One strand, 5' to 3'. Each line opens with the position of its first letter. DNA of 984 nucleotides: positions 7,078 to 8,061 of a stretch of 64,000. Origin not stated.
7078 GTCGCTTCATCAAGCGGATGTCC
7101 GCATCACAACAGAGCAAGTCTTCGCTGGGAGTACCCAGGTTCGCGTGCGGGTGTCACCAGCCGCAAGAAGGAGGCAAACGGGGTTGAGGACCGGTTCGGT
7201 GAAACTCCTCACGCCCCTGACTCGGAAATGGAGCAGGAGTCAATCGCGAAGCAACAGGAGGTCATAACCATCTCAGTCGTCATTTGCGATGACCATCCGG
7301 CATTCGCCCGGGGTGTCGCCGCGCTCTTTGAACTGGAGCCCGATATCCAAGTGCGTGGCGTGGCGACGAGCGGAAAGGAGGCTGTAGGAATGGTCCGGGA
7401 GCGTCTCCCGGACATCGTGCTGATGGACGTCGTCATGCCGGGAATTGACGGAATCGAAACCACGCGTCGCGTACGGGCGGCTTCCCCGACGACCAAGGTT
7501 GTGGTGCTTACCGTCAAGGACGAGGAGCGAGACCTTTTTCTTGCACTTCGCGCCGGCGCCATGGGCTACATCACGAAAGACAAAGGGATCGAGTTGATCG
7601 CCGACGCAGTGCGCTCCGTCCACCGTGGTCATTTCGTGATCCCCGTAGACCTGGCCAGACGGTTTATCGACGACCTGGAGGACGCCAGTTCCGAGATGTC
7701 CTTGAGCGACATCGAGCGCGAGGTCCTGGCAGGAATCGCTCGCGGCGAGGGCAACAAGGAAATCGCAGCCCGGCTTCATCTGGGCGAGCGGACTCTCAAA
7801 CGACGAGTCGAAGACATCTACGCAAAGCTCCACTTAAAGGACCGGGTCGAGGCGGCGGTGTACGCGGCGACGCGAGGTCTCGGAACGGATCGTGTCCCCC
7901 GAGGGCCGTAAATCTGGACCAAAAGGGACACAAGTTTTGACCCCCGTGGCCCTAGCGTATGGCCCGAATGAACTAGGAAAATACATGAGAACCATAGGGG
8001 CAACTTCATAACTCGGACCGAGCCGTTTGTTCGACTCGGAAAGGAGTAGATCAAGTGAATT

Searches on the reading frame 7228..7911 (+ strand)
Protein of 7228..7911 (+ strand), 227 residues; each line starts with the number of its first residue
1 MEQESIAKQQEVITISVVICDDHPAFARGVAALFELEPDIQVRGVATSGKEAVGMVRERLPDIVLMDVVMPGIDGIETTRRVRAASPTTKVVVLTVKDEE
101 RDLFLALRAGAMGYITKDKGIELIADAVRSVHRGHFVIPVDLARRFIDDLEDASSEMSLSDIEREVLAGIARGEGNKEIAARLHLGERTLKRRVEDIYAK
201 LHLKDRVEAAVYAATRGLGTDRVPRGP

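Call 22: find_homologous_proteins(query=window:7228-7911:+)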
Query window:7228-7911:+ (227 aa): 5448 proteins with E <= 0.001 among 8000 candidates; the best 120 are listed.
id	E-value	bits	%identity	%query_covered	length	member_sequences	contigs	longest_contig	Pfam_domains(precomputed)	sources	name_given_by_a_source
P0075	2.3e-120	418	92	95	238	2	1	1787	PF00196.26,PF00072.31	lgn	-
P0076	2.4e-97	343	75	95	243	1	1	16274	PF00196.26,PF00072.31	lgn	-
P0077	2.7e-79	284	67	92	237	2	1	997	PF00196.26,PF00072.31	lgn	-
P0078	1.9e-78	281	64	92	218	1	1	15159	PF00196.26,PF00072.31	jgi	jgi:two-component system, NarL family, response regulator LiaR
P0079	5.4e-74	266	61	95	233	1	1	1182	PF00196.26,PF00072.31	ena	-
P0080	1.9e-73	265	58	96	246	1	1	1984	PF00196.26,PF08281.19,PF00072.31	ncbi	-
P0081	1.4e-72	262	62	93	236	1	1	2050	PF13936.13,PF00196.26,PF00072.31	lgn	-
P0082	1.7e-72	261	62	90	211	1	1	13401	PF00196.26,PF00072.31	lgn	-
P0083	3.4e-72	260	61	93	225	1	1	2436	PF00196.26,PF00072.31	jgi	jgi:DNA-binding NarL/FixJ family response regulator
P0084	7.9e-72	259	61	93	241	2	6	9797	PF00196.26,PF00072.31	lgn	-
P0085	9.1e-72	259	59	91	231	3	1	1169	PF00196.26,PF00072.31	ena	-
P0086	1.0e-71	259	61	92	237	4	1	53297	PF00196.26,PF00072.31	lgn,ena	-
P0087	5.0e-71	257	59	93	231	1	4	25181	PF00196.26,PF00072.31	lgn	-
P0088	1.8e-70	255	57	96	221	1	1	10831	PF00196.26,PF00072.31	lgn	-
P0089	4.4e-70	254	59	95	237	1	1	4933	PF00196.26,PF00072.31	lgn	-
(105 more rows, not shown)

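Call 23: find_encoding_contigs(protein=P0075, flank=5000, max_places=2)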
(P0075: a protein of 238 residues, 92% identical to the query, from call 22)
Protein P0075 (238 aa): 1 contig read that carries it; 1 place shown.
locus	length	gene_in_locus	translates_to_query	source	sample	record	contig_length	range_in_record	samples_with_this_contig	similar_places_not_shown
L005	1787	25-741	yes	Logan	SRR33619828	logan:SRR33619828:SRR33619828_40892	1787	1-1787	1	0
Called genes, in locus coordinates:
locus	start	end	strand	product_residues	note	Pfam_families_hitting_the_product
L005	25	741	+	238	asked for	PF00072:Response_reg, PF00196:GerE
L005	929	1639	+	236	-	-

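Call 24: find_encoding_contigs(protein=P0076, flank=6000, max_places=2)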
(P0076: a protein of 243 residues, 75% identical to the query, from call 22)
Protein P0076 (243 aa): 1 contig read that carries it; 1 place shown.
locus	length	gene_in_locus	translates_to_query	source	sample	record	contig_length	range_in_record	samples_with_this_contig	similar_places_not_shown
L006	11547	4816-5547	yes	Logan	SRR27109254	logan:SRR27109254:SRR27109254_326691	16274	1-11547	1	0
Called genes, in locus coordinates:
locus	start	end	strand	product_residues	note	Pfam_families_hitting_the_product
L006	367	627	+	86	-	-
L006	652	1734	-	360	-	PF04542:Sigma70_r2, PF08281:Sigma70_r4_2, PF04545:Sigma70_r4 (weak)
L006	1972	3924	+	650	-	PF01590:GAF, PF13185:GAF_2 (weak), PF13492:GAF_3 (weak), PF01590:GAF (weak), PF13185:GAF_2, PF13492:GAF_3, PF02518:HATPase_c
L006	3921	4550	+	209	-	PF00072:Response_reg, PF00196:GerE, PF08281:Sigma70_r4_2 (weak)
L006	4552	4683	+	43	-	-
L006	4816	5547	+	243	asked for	PF00072:Response_reg, PF00196:GerE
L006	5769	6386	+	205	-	-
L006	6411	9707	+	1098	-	-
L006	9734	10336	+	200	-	-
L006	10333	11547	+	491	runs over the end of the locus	PF13458:Peripla_BP_6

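Call 25: find_encoding_contigs(protein=P0078, flank=6000, max_places=2)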
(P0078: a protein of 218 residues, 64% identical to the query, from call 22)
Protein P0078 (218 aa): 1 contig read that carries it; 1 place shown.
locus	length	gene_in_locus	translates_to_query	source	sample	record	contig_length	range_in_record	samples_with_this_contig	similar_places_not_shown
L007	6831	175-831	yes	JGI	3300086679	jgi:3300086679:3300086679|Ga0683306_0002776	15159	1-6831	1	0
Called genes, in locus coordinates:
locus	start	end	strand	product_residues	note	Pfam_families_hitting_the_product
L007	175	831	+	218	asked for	PF00072:Response_reg, PF00196:GerE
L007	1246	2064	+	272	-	-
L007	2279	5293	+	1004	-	-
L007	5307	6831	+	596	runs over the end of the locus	-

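Call 38: search_protein_families(library=pfam, proteins=[window:7228-7911:+], max_evalue=0.01)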
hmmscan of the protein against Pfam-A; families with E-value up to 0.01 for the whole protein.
window:7228-7911:+ (227 aa): 2 families
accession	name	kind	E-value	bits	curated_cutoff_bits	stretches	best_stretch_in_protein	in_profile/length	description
PF00072.30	Response_reg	-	6.9e-27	94.3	30.2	1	17-128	1-110/111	Response regulator receiver domain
PF00196.25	GerE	-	1.5e-13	50.5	23.5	1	157-213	1-57/57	Bacterial regulatory proteins, luxR family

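Call 49: find_encoding_contigs(protein=P0077, flank=3000, max_places=2)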
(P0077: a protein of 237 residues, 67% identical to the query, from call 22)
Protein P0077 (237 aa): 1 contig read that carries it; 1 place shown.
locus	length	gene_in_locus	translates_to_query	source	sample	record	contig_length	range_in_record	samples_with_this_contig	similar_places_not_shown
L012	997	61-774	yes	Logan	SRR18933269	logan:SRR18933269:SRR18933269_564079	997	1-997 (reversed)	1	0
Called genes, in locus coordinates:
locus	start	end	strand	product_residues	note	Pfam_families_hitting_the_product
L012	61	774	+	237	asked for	PF00072:Response_reg, PF00196:GerE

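Call 74: find_encoding_contigs(protein=P0086, flank=8000, max_places=2)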
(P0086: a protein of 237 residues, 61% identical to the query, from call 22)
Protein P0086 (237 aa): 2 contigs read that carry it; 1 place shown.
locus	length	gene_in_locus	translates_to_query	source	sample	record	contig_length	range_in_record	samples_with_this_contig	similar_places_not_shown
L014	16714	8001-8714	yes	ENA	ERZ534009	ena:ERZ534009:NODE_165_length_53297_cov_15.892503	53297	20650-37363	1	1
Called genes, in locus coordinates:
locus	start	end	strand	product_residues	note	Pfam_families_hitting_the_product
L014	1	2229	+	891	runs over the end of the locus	-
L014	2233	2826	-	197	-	-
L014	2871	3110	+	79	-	PF12844:HTH_19, PF13560:HTH_31, PF13443:HTH_26 (weak), PF01381:HTH_3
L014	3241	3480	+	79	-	PF12844:HTH_19, PF13560:HTH_31, PF13443:HTH_26 (weak), PF01381:HTH_3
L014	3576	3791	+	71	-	-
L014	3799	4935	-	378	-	PF04542:Sigma70_r2, PF08281:Sigma70_r4_2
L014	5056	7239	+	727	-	PF01590:GAF, PF13185:GAF_2, PF13492:GAF_3, PF13185:GAF_2 (weak), PF07730:HisKA_3, PF02518:HATPase_c (weak)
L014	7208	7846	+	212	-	PF00072:Response_reg, PF00196:GerE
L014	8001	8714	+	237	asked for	PF00072:Response_reg, PF00196:GerE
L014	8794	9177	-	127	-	-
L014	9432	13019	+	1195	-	PF17802:SpaA, PF17210:SdrD_B (faint), PF17802:SpaA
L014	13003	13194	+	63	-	-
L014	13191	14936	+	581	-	PF13458:Peripla_BP_6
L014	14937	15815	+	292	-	PF02653:BPD_transp_2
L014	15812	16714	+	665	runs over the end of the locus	PF02653:BPD_transp_2, PF00005:ABC_tran, PF12399:BCA_ABC_TP_C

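Call 75: find_encoding_contigs(protein=P0082, flank=8000, max_places=2)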
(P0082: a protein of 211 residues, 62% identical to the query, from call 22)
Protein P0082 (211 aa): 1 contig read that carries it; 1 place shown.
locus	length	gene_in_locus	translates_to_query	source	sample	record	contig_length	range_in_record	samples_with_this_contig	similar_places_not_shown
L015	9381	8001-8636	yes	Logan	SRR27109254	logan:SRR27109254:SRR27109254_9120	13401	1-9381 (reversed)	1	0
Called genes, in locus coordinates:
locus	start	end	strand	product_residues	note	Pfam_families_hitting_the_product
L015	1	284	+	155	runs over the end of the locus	-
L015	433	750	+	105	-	-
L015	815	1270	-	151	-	PF08843:AbiEii (faint)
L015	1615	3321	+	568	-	PF05448:AXE1 (weak), PF02129:Peptidase_S15, PF12740:PETase (faint), PF12146:Hydrolase_4 (faint), PF00561:Abhydrolase_1, PF12697:Abhydrolase_6 (weak)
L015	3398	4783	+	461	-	PF01637:ATPase_2, PF13173:AAA_14 (faint), PF03008:DUF234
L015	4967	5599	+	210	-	PF00196:GerE, PF08281:Sigma70_r4_2 (weak)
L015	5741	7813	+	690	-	PF07638:Sigma70_ECF (weak), PF04542:Sigma70_r2, PF04545:Sigma70_r4 (weak), PF08281:Sigma70_r4_2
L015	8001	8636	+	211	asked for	PF00072:Response_reg, PF00196:GerE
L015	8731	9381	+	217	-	?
